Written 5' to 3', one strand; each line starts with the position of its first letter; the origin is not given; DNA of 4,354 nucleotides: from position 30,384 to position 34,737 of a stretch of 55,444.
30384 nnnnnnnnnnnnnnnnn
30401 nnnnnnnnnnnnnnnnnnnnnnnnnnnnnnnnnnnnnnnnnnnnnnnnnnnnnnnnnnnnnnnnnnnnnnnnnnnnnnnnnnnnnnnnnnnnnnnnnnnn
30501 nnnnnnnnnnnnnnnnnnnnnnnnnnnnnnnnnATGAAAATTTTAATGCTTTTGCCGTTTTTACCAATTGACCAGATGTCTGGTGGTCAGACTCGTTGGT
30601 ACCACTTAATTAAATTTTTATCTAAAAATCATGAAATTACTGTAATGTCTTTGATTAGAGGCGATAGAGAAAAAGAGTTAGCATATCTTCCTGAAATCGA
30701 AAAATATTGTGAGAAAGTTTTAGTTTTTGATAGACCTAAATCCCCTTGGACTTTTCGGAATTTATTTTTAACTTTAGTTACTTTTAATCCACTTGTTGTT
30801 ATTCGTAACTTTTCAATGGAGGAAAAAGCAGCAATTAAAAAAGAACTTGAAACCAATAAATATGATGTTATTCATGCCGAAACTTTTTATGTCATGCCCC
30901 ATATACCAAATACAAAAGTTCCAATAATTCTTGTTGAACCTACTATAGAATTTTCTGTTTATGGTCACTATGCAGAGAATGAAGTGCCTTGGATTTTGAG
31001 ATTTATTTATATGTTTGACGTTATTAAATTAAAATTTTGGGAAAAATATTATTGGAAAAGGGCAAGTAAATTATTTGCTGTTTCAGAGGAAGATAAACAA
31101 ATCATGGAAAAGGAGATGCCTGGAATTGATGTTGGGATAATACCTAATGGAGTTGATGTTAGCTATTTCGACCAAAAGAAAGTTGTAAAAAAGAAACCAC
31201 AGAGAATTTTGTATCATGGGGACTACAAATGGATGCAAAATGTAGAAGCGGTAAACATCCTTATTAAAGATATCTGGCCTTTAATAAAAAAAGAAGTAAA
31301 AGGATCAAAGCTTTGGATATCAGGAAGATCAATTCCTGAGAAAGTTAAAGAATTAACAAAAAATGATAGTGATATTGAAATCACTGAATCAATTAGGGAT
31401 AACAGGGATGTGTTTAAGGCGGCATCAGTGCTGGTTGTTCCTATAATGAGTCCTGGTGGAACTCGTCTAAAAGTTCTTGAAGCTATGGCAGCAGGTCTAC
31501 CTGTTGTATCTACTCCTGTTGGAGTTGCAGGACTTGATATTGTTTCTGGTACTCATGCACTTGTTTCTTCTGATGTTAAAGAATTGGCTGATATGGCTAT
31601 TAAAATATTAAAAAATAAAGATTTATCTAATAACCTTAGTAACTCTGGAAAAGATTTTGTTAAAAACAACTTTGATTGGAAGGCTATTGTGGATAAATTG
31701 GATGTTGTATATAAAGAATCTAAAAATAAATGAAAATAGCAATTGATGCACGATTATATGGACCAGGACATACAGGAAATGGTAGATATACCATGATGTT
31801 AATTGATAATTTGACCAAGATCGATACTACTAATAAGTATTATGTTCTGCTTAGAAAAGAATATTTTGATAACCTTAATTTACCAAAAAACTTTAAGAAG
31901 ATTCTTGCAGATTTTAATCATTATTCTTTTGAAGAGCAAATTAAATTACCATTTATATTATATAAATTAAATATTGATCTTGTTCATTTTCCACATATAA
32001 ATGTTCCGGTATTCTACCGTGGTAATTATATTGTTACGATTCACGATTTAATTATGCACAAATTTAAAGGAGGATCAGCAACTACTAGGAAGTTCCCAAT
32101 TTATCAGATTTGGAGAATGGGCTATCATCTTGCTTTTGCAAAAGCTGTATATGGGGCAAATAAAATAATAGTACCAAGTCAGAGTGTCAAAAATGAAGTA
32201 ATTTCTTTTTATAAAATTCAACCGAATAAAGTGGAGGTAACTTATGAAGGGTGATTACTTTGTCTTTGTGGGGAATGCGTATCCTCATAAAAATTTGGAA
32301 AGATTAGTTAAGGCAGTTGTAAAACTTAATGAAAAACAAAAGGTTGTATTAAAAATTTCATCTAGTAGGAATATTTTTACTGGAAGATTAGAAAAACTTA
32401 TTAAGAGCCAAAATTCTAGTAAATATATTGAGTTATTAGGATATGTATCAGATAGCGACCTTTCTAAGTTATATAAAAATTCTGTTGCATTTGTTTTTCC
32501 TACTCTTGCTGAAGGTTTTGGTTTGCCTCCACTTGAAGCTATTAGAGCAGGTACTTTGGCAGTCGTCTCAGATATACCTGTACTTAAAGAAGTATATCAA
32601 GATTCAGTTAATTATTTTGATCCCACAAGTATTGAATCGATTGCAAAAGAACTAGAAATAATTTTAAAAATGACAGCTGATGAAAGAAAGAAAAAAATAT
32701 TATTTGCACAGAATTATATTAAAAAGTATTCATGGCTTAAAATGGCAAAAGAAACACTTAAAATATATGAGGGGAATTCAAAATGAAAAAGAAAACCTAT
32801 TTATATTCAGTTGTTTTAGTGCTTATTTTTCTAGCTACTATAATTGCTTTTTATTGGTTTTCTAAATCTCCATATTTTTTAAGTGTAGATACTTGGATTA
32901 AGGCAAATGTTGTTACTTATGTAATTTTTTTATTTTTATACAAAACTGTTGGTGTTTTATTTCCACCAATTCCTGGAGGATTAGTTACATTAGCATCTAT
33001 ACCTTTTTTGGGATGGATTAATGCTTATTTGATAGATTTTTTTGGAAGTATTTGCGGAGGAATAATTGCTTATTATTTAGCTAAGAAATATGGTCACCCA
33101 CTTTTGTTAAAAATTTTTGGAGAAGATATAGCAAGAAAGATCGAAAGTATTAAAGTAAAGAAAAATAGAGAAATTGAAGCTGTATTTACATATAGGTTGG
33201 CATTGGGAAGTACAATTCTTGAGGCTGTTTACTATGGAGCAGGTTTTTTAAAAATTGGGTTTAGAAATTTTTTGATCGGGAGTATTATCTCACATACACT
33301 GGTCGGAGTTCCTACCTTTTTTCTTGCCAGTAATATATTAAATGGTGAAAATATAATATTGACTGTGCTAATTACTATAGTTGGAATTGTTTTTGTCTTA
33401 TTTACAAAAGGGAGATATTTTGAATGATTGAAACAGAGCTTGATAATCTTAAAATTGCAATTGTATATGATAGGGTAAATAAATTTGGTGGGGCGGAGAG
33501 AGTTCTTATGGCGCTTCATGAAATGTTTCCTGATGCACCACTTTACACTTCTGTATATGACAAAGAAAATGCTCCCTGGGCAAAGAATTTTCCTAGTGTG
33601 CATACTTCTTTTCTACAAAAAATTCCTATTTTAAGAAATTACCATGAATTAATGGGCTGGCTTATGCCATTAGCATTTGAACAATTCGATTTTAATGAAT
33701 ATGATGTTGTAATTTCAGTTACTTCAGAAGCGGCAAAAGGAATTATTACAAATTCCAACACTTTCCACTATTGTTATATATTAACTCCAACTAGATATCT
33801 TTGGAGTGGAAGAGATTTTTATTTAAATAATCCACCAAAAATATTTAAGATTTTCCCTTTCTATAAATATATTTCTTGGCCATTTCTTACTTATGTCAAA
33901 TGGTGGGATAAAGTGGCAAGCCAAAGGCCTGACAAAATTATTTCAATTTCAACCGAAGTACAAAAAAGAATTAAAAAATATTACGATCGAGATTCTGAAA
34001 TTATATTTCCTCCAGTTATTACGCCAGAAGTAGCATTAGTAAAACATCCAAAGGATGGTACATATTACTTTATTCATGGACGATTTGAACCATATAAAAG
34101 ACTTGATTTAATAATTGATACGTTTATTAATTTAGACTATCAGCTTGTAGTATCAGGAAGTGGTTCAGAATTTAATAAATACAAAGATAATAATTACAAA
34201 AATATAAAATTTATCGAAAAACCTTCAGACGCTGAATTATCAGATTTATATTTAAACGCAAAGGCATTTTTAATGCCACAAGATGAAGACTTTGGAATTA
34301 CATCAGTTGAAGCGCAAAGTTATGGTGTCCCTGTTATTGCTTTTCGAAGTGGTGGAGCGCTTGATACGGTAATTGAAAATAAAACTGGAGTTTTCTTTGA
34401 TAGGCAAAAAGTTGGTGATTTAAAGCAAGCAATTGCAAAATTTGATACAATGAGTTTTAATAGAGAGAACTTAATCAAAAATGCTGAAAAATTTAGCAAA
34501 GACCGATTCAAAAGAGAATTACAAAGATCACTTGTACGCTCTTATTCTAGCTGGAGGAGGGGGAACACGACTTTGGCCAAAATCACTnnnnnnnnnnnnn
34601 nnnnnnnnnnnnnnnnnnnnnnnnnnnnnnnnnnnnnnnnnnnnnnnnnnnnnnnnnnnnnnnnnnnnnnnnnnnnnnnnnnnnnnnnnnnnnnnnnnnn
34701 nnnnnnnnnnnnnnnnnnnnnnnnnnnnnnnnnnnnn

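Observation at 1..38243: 38-kb co-directional glycan-assembly super-locus with about nine GT-C-type membrane glycosyltransferase paralogs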

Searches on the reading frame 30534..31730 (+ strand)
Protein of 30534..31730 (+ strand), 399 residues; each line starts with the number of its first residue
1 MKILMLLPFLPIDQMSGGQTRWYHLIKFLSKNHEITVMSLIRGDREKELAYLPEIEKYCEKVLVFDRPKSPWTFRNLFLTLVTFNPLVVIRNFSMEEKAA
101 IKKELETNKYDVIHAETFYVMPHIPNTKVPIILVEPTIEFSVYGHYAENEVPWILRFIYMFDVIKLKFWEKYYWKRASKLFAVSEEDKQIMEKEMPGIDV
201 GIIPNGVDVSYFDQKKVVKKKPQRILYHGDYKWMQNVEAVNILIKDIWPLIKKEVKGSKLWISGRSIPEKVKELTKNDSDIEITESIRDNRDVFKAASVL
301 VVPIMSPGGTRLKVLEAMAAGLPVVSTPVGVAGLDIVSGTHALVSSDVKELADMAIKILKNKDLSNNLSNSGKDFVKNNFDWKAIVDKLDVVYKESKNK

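Call 5: search_protein_families(library=pfam, proteins=[window:30534-31730:+], max_evalue=0.01)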
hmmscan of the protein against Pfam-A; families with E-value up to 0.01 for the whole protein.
window:30534-31730:+ (399 aa): 5 families
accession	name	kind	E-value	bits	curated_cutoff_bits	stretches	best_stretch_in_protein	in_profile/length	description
PF13692.12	Glyco_trans_1_4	-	8.9e-23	81.6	27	1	223-361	2-142/142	Glycosyl transferases group 1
PF00534.26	Glycos_transf_1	-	1.4e-11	44.7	26.4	1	214-373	7-170/172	Glycosyl transferases group 1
PF13439.12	Glyco_transf_4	-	8e-11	42.7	28.5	1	16-210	2-169/170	Glycosyltransferase Family 4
PF13524.12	Glyco_trans_1_2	-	1.2e-05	25.7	25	1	307-389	60-142/144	Glycosyl transferase-like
PF17396.8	DUF1611_N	-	2.2e-05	25.1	22.6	0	269-326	6-66/95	Domain of unknown function (DUF1611_N) Rossmann-like domain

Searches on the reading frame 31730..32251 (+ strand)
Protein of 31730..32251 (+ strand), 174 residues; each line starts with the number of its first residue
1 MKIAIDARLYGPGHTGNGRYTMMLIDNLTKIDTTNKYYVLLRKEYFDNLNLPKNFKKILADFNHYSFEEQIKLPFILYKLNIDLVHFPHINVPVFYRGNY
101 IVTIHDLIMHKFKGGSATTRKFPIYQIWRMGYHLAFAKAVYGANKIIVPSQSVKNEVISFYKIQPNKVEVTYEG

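Call 6: search_protein_families(library=pfam, proteins=[window:31730-32251:+], max_evalue=0.01)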
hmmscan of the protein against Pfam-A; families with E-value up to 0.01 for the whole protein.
window:31730-32251:+ (174 aa): 1 family
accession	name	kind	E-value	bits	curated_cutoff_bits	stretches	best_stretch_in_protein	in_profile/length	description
PF13439.12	Glyco_transf_4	-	3.3e-09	37.4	28.5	1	63-174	54-165/170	Glycosyltransferase Family 4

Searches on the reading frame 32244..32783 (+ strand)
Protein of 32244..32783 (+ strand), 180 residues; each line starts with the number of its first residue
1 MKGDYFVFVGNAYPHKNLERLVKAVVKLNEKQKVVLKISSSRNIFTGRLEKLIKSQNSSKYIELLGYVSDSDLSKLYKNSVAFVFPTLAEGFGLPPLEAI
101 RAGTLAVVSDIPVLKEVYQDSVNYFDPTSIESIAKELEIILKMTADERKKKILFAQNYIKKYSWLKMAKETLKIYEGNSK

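Call 6: search_protein_families(library=pfam, proteins=[window:32244-32783:+], max_evalue=0.01)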
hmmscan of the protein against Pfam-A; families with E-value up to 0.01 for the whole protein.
window:32244-32783:+ (180 aa): 5 families
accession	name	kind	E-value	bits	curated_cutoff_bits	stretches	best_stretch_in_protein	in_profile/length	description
PF00534.26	Glycos_transf_1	-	1e-26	94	26.4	1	4-149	16-163/172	Glycosyl transferases group 1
PF13692.12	Glyco_trans_1_4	-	4.6e-20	72.8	27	1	5-141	3-140/142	Glycosyl transferases group 1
PF20706.3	GT4-conflict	-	1.7e-05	24.4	26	1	47-110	246-312/385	Family 4 Glycosyltransferase in conflict systems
PF13524.12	Glyco_trans_1_2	-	0.0042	17.5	25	0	63-151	30-121/144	Glycosyl transferase-like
PF19788.4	DUF6272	-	0.0054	16.8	26.6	0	3-37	54-88/134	Family of unknown function (DUF6272)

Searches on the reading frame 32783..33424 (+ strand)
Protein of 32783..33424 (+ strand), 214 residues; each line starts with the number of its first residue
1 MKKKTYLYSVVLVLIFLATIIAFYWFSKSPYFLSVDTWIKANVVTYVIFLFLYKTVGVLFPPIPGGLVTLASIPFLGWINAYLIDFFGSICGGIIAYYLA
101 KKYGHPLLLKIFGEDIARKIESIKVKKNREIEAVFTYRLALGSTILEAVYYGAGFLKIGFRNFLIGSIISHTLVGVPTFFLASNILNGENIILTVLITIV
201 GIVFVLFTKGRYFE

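Call 6: search_protein_families(library=pfam, proteins=[window:32783-33424:+], max_evalue=0.01)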
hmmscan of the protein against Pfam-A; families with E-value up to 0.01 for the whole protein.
window:32783-33424:+ (214 aa): 1 family
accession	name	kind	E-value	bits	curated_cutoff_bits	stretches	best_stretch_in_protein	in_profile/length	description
PF09335.16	VTT_dom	-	1.1e-08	36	33.9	1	63-173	1-112/123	VTT domain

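Call 50: search_protein_families(library=ncbifam, proteins=[window:32783-33424:+], max_evalue=0.00001)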
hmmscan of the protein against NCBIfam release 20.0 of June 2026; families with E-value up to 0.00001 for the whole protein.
window:32783-33424:+ (214 aa): 0 families

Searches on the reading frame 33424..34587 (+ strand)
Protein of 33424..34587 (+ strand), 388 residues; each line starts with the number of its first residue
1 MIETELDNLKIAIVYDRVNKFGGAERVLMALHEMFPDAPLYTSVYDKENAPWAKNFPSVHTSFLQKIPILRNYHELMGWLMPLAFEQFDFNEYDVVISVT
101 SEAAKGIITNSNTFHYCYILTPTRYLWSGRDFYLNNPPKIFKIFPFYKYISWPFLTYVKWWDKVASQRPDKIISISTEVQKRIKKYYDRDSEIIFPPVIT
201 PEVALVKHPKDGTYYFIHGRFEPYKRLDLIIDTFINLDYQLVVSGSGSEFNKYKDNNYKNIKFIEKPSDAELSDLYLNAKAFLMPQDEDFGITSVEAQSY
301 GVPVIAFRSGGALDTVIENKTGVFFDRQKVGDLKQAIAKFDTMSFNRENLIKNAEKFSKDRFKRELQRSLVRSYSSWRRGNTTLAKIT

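Call 6: search_protein_families(library=pfam, proteins=[window:33424-34587:+], max_evalue=0.01)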
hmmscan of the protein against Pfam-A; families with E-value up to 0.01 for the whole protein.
window:33424-34587:+ (388 aa): 4 families
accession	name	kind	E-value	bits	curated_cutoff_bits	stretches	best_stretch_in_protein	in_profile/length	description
PF00534.26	Glycos_transf_1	-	5.4e-26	91.6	26.4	1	208-356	11-171/172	Glycosyl transferases group 1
PF13692.12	Glyco_trans_1_4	-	2.3e-14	54.3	27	1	217-339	6-138/142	Glycosyl transferases group 1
PF13439.12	Glyco_transf_4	-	2.9e-05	24.6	28.5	1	22-194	2-162/170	Glycosyltransferase Family 4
PF20706.3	GT4-conflict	-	0.00029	20.4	26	1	268-323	271-327/385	Family 4 Glycosyltransferase in conflict systems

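Call 50: search_protein_families(library=ncbifam, proteins=[window:33424-34587:+], max_evalue=0.00001)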
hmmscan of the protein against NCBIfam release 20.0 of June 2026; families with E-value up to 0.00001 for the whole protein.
window:33424-34587:+ (388 aa): 11 families
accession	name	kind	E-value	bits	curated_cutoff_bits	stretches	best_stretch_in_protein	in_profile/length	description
TIGR02095.1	glgA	subfamily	1.1e-12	47.5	328.45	1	212-354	294-452/477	glycogen/starch synthase, ADP-glucose type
TIGR03449.1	mycothiol_MshA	equivalog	9.1e-10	38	462.5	1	259-360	284-386/406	D-inositol-3-phosphate glycosyltransferase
TIGR02149.1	glgA_Coryne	subfamily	1.5e-09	37.5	302.4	1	253-339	257-347/391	glycogen synthase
NF007396.0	PRK09922.1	equivalog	1e-08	34.5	385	1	168-372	135-357/361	lipopolysaccharide 1,6-galactosyltransferase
TIGR03999.1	thiol_BshA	equivalog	1.4e-08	34.1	273.7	1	220-366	207-361/375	N-acetyl-alpha-D-glucosaminyl L-malate synthase BshA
NF053787.1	GlcN_PG_synth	equivalog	3.4e-08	32.7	480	1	218-343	203-326/361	N-acetylglucosaminyl phosphatidylglycerol synthase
TIGR04157.1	glyco_rSAM_CFB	subfamily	6e-07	28.8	400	1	217-325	232-348/406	TIGR04157 family glycosyltransferase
NF041876.1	EPS_EpsE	equivalog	1.1e-06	28.2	400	1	262-364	279-382/389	exopolysaccharide biosynthesis GT4 family glycosyltransferase EpsE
NF046085.1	XrtY_assoc_Gly1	equivalog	2.9e-06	26.4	400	1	218-369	215-376/387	XrtY-associated glycosyltransferase XYAG1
NF001900.0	PRK00654.1-3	equivalog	3.7e-06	25.6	509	1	227-382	287-445/481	glycogen synthase GlgA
NF011726.0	PRK15179.1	equivalog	4.2e-06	25.4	733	1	293-363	607-679/694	Vi polysaccharide biosynthesis protein TviE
